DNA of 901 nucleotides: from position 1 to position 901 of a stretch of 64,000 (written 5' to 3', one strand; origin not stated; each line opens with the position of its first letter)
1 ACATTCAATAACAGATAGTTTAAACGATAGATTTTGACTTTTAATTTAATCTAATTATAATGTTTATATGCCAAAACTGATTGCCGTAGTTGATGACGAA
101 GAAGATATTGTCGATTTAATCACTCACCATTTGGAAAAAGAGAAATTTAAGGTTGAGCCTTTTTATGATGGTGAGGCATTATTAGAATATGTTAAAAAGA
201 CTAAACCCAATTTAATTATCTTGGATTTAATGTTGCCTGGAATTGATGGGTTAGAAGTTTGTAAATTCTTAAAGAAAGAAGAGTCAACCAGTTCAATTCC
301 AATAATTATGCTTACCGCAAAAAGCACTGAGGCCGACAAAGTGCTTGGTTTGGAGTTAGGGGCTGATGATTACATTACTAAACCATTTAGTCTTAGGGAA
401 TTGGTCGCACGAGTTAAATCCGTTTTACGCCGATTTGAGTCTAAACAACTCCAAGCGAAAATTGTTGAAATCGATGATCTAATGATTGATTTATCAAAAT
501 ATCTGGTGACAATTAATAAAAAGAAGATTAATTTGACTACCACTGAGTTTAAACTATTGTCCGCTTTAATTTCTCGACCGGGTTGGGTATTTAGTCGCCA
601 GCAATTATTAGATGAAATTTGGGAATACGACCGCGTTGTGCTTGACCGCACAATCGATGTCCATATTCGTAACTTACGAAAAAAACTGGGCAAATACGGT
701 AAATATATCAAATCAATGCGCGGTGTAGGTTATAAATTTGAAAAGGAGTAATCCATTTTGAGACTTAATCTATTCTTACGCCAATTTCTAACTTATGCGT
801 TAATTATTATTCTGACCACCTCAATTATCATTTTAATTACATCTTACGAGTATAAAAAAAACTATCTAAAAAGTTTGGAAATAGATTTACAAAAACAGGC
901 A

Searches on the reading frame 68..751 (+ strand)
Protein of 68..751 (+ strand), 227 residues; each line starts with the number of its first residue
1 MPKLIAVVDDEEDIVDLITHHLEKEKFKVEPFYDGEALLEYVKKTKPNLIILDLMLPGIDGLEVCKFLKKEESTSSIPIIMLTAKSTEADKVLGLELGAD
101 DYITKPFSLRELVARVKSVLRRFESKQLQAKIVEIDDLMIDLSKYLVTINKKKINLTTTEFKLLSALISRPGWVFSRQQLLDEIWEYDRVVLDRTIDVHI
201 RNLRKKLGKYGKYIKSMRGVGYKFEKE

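Call 9: search_protein_families(library=pfam, proteins=[window:68-751:+], max_evalue=0.00001)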
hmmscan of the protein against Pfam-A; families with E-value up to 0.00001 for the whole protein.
window:68-751:+ (227 aa): 2 families
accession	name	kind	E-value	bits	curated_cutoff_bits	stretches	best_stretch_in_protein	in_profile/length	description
PF00072.30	Response_reg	-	9.2e-32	110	30.2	1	5-117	1-111/111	Response regulator receiver domain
PF00486.34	Trans_reg_C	-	2.5e-27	95.2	26.2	1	152-224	2-77/77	Transcriptional regulatory protein, C terminal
